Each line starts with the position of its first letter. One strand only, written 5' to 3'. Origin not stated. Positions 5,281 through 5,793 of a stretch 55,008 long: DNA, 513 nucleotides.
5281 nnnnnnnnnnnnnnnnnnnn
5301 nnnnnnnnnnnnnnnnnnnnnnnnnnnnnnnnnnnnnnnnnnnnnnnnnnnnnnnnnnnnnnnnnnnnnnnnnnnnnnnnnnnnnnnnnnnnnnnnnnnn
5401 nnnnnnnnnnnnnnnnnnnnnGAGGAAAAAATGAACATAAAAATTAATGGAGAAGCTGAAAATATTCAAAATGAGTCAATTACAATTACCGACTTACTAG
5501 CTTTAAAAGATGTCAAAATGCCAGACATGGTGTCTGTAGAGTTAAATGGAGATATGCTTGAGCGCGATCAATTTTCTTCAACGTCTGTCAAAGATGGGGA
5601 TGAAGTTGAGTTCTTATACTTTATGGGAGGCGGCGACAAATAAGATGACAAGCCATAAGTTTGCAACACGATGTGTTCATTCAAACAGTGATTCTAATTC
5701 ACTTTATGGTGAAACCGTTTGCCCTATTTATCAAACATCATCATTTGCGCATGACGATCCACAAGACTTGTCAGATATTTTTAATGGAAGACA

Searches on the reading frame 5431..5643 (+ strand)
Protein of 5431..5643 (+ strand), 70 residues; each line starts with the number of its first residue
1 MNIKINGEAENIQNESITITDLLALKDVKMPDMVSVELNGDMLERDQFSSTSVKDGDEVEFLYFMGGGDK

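Call 3: search_protein_families(library=pfam, proteins=[window:5431-5643:+], max_evalue=0.01)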
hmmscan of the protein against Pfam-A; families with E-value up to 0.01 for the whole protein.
window:5431-5643:+ (70 aa): 1 family
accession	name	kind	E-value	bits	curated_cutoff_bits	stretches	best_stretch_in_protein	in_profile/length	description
PF02597.26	ThiS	-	2.3e-12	47.7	22.5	1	4-68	2-76/76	ThiS family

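Call 4: search_protein_families(library=ncbifam, proteins=[window:5431-5643:+], max_evalue=0.001)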
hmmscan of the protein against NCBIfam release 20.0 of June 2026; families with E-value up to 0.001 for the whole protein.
window:5431-5643:+ (70 aa): 1 family
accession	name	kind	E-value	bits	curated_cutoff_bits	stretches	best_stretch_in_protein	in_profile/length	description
TIGR01683.1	thiS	equivalog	4.6e-15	55.7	37.45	1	3-68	1-64/64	sulfur carrier protein ThiS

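Call 16: search_solved_structures(query=window:5431-5643:+, max_evalue=1, show_alignments=3)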
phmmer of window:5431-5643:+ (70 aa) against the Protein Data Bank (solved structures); distinct sequences matched with E-value up to 1: 4.
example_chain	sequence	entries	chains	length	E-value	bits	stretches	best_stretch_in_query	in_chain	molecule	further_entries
2k5p_A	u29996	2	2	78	1.5e-18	69.4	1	1-68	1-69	thiamine-biosynthesis protein | Thiamine-biosynthesis protein ThiS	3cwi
1tyg_B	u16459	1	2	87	0.00056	23.5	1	3-68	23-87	yjbS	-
2lek_A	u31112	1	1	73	0.0022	21.7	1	2-68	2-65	Putative thiamin biosynthesis ThiS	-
1f0z_A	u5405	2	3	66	0.85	13.5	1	18-68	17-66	THIS PROTEIN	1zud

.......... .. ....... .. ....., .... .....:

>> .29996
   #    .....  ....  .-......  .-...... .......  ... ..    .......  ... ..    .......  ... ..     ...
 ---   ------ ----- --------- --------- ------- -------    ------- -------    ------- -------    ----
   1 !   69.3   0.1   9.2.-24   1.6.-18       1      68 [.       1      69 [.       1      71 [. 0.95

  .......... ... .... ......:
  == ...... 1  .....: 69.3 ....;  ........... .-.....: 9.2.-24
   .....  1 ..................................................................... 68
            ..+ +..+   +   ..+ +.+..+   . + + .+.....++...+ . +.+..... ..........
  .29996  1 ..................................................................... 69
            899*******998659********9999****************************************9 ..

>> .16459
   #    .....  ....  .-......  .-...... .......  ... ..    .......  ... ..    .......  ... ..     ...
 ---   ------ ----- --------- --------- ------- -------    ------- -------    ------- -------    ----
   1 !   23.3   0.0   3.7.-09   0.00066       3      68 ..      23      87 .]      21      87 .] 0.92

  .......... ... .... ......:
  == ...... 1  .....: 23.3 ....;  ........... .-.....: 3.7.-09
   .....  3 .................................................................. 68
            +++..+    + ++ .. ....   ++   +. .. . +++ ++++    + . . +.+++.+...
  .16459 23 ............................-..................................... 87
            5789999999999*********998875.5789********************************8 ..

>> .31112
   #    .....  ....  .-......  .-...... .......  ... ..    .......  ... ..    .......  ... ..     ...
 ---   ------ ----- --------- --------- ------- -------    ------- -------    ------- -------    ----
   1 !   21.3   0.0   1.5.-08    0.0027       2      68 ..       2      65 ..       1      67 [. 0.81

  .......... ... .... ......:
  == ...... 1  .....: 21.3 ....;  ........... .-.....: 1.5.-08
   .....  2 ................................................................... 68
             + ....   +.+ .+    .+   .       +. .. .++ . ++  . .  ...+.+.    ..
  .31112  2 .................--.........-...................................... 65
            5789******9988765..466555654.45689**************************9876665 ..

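Call 18: find_homologous_proteins(query=window:5431-5643:+, max_evalue=0.00001)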
Query window:5431-5643:+ (70 aa): 1269 proteins with E <= 0.00001 among 1269 candidates; the best 120 are listed.
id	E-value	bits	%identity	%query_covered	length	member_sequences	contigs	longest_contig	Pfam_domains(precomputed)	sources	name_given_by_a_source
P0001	2.9e-37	143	100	100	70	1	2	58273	PF02597.27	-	-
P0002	1.2e-36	141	99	100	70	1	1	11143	PF02597.27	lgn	-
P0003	4.2e-36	139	97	100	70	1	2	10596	PF02597.27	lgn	-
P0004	2.8e-35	136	96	100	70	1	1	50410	PF02597.27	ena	-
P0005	1.0e-34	135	94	100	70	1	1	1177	PF02597.27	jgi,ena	-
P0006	6.7e-26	107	76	97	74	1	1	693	PF02597.27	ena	-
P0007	7.0e-26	107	75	99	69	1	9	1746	PF02597.27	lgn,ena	-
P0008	9.5e-26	106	76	97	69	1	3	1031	PF02597.27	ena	-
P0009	1.2e-25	106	72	97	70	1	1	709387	PF02597.27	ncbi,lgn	ncbi:MAG: sulfur carrier protein ThiS [bacterium]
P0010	1.4e-25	106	69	97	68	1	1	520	PF02597.27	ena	-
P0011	1.7e-25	105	73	100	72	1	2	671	PF02597.27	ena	-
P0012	2.4e-25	105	75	97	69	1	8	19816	PF02597.27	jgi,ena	-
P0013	4.4e-25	104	74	97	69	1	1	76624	PF02597.27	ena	-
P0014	4.9e-25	104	74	99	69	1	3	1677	PF02597.27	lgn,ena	-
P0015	5.9e-25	104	74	97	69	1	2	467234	PF02597.27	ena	-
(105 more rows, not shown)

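Call 21: find_related_loci(query=A1, collection=genome_contigs, flank=10000)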
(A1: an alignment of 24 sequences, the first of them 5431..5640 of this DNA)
Query A1 (70 aa) in genome_contigs; peptide patterns used: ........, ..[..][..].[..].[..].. (x = any residue, [..] = any of these).
600 stretches matched a pattern (row limit reached: there are more); 584 encode a relative of the query (tblastn E <= 1e-3); the best 80 are kept; 80 distinct loci.
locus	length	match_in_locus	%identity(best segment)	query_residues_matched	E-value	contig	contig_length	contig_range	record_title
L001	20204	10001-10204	71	1-68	2e-29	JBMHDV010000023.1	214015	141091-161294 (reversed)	MAG: Candidatus Marinamargulisbacteria bacterium isolate xHP1_bin.52 c_000000000023, whole genome shotgun sequence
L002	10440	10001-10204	66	1-68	8e-28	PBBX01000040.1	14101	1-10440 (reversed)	MAG: bacterium isolate SP4154 MHASMcontig_1679767, whole genome shotgun sequence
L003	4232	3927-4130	68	1-68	1e-27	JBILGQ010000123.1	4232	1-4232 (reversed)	MAG: Candidatus Marinamargulisbacteria bacterium isolate ME2016-09-28_3300042471_group7_bin20 Rohwer_bin1465_scaffold_31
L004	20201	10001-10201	69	1-68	3e-25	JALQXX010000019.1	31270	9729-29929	MAG: Candidatus Marinamargulisbacteria bacterium isolate HJD.5 NODE_18_length_31270_cov_5.365242, whole genome shotgun s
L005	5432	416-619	63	1-68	4e-25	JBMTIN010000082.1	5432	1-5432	MAG: Candidatus Marinamargulisbacteria bacterium isolate CJ_V8_S13_100percent_par_CJ_V8_S13_metabat.133 NODE_16279_lengt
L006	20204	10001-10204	57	1-68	5e-25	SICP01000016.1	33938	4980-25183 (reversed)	MAG: Candidatus Margulisiibacteriota bacterium isolate Baikal-deep-G208 BACOMB-C5558, whole genome shotgun sequence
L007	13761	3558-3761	60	1-68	5e-25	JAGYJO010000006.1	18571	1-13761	Bacterium isolate M30B43 6, whole genome shotgun sequence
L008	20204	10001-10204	62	1-68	5e-25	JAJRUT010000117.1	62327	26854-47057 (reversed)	MAG: Deltaproteobacteria bacterium isolate Dive96_bin10.216 k141_4558671, whole genome shotgun sequence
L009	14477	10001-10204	60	1-68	8e-25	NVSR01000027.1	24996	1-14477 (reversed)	MAG: SAR324 cluster bacterium isolate NORP136 Contig_source1382A_4474, whole genome shotgun sequence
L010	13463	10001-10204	72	1-68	6e-25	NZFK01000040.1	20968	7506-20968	MAG: Rickettsiales bacterium isolate MED721 139601, whole genome shotgun sequence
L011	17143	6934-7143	57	1-70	6e-25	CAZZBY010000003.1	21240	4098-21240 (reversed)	MAG TPA_asm: uncultured Candidatus Marinamargulisbacteria bacterium isolate SRP150892_co2_120 genome assembly, contig: N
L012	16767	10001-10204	63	1-68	9e-25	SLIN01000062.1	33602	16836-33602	MAG: Spirochaetales bacterium isolate CSSed165cm_200 CSSed16-5cm-1856, whole genome shotgun sequence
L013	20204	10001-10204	62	1-68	2e-24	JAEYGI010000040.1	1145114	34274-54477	MAG: Bacillota bacterium isolate OH_HFB_283 k127_2294884, whole genome shotgun sequence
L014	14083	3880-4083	60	1-68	2e-24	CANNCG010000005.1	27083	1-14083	MAG: bacterium isolate ZH-15may19-98 genome assembly, contig: ZH-15May19-c3943, whole genome shotgun sequence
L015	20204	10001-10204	59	1-68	2e-24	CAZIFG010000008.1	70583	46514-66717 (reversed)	MAG TPA_asm: uncultured Rickettsiales bacterium isolate SRP150892_co2_165 genome assembly, contig: NODE_352_length_70583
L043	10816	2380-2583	53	1-68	2e-21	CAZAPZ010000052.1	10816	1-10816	MAG TPA_asm: uncultured Campylobacterales bacterium isolate SRP128015_co3_253 genome assembly, contig: NODE_7186_length_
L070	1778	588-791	53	1-68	3e-20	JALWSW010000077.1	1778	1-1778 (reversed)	MAG: Campylobacterales bacterium isolate M2_metabat2_scaf2bin.112 M2_NODE_166489_length_1778_cov_3.286493, whole genome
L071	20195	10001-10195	53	3-68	3e-20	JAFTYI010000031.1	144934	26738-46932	MAG: Bacteroidaceae bacterium isolate RGIG4261 Roe_deer_Colon-5__c1127, whole genome shotgun sequence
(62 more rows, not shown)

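Call 30: find_encoding_contigs(protein=window:5431-5643:+, flank=10000, max_places=4)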
Protein window:5431-5643:+ (70 aa): 2 contigs read that carry it; 2 places shown.
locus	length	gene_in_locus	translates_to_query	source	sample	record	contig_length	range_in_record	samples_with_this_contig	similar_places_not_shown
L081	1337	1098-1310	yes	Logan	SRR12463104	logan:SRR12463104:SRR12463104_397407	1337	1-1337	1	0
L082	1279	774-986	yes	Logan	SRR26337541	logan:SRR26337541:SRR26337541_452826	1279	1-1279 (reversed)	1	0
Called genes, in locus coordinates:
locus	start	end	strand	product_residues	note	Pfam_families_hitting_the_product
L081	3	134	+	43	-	?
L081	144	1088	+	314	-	PF00291:PALP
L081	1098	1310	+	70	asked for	PF02597:ThiS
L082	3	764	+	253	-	?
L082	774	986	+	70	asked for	PF02597:ThiS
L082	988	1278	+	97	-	?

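Call 35: search_solved_structures(query=L043:1049-2284:+, max_evalue=1e-60, show_alignments=1)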
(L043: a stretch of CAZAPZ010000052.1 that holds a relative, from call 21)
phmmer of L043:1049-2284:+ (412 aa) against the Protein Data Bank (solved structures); distinct sequences matched with E-value up to 1e-60: 5.
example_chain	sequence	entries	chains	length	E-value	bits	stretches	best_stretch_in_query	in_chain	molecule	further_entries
7kb0_A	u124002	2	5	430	2e-82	280.8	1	23-403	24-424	O-acetyl-L-homoserine sulfhydrylase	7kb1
8sf5_A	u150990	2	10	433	2.6e-75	257.3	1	23-404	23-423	O-acetylhomoserine/O-acetylserine sulfhydrylase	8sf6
3ri6_A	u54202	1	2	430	1.4e-67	231.9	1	18-403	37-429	O-ACETYLHOMOSERINE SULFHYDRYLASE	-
8wko_A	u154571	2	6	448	5e-63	216.9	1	20-403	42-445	L-methionine gamma-lyase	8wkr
4kam_A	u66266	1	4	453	2.7e-62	214.5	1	27-398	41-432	O-acetylhomoserine sulfhydrylase MetC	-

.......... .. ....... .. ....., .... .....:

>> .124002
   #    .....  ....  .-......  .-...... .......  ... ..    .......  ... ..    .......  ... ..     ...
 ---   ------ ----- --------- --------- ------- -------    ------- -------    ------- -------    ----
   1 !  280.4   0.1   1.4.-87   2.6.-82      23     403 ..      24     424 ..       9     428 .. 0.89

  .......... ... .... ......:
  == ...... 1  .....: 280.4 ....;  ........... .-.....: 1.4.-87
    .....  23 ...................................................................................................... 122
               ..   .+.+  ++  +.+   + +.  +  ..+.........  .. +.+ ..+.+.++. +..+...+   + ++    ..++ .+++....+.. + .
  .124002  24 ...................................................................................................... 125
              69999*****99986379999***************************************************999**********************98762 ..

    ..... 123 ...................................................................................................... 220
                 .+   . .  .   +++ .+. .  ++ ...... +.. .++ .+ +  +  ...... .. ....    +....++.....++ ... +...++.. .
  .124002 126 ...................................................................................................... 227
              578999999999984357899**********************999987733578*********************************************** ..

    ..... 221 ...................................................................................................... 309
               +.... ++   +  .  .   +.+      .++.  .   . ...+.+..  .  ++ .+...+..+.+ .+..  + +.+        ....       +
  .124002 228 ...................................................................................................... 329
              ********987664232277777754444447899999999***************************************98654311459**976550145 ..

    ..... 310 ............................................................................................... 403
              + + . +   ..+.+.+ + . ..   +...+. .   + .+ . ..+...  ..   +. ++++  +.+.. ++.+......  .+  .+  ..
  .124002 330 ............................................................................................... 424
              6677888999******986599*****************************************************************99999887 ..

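Call 37: search_solved_structures(query=L070:10-588:+, max_evalue=1e-10, show_alignments=5)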
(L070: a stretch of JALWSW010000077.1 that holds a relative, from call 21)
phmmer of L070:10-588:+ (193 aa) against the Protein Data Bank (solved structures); distinct sequences matched with E-value up to 1e-10: 40.
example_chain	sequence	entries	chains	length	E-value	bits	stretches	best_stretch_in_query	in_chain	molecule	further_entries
7kb0_A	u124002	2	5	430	3.1e-20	76.5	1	28-182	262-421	O-acetyl-L-homoserine sulfhydrylase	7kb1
9iqh_A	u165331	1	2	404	3.3e-19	73.1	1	32-184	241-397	O-succinylhomoserine sulfhydrylase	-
2cb1_A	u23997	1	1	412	2e-18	70.6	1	30-188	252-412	O-ACETYL HOMOSERINE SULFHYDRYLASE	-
1e5e_A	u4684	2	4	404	3.8e-18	69.6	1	14-188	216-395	METHIONINE GAMMA-LYASE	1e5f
8eqw_A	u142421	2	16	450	4.6e-18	69.4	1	29-184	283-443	Sulfhydrylase FUB7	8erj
8erb_A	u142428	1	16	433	4.8e-18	69.3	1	29-184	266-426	Sulfhydrylase FUB7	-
8wko_A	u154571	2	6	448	6.2e-18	69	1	19-184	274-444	L-methionine gamma-lyase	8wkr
2ctz_A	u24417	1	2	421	1e-17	68.3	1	37-184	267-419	O-acetyl-L-homoserine sulfhydrylase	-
1i41_A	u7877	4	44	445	1.8e-17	67.5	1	22-188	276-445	CYSTATHIONINE GAMMA-SYNTHASE | PROTEIN (CYSTATHIONINE GAMMA-SYNTHASE)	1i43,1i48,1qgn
8sf5_A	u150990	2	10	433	2.7e-17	66.9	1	20-186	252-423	O-acetylhomoserine/O-acetylserine sulfhydrylase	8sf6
3ri6_A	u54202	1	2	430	4.6e-17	66.1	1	30-185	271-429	O-ACETYLHOMOSERINE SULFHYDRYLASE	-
2rfv_A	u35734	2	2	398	1.9e-16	64.1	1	37-185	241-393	Methionine gamma-lyase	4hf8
1y4i_A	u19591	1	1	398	1.9e-16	64.1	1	37-185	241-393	methionine gamma-lyase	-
3jw9_A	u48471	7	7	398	2e-16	64.1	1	37-185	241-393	Methionine gamma-lyase | Cystathionine gamma-synthase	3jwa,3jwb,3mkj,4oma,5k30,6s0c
4p7y_A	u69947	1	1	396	2e-16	64.1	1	37-185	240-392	METHIONINE GAMMA-LYASE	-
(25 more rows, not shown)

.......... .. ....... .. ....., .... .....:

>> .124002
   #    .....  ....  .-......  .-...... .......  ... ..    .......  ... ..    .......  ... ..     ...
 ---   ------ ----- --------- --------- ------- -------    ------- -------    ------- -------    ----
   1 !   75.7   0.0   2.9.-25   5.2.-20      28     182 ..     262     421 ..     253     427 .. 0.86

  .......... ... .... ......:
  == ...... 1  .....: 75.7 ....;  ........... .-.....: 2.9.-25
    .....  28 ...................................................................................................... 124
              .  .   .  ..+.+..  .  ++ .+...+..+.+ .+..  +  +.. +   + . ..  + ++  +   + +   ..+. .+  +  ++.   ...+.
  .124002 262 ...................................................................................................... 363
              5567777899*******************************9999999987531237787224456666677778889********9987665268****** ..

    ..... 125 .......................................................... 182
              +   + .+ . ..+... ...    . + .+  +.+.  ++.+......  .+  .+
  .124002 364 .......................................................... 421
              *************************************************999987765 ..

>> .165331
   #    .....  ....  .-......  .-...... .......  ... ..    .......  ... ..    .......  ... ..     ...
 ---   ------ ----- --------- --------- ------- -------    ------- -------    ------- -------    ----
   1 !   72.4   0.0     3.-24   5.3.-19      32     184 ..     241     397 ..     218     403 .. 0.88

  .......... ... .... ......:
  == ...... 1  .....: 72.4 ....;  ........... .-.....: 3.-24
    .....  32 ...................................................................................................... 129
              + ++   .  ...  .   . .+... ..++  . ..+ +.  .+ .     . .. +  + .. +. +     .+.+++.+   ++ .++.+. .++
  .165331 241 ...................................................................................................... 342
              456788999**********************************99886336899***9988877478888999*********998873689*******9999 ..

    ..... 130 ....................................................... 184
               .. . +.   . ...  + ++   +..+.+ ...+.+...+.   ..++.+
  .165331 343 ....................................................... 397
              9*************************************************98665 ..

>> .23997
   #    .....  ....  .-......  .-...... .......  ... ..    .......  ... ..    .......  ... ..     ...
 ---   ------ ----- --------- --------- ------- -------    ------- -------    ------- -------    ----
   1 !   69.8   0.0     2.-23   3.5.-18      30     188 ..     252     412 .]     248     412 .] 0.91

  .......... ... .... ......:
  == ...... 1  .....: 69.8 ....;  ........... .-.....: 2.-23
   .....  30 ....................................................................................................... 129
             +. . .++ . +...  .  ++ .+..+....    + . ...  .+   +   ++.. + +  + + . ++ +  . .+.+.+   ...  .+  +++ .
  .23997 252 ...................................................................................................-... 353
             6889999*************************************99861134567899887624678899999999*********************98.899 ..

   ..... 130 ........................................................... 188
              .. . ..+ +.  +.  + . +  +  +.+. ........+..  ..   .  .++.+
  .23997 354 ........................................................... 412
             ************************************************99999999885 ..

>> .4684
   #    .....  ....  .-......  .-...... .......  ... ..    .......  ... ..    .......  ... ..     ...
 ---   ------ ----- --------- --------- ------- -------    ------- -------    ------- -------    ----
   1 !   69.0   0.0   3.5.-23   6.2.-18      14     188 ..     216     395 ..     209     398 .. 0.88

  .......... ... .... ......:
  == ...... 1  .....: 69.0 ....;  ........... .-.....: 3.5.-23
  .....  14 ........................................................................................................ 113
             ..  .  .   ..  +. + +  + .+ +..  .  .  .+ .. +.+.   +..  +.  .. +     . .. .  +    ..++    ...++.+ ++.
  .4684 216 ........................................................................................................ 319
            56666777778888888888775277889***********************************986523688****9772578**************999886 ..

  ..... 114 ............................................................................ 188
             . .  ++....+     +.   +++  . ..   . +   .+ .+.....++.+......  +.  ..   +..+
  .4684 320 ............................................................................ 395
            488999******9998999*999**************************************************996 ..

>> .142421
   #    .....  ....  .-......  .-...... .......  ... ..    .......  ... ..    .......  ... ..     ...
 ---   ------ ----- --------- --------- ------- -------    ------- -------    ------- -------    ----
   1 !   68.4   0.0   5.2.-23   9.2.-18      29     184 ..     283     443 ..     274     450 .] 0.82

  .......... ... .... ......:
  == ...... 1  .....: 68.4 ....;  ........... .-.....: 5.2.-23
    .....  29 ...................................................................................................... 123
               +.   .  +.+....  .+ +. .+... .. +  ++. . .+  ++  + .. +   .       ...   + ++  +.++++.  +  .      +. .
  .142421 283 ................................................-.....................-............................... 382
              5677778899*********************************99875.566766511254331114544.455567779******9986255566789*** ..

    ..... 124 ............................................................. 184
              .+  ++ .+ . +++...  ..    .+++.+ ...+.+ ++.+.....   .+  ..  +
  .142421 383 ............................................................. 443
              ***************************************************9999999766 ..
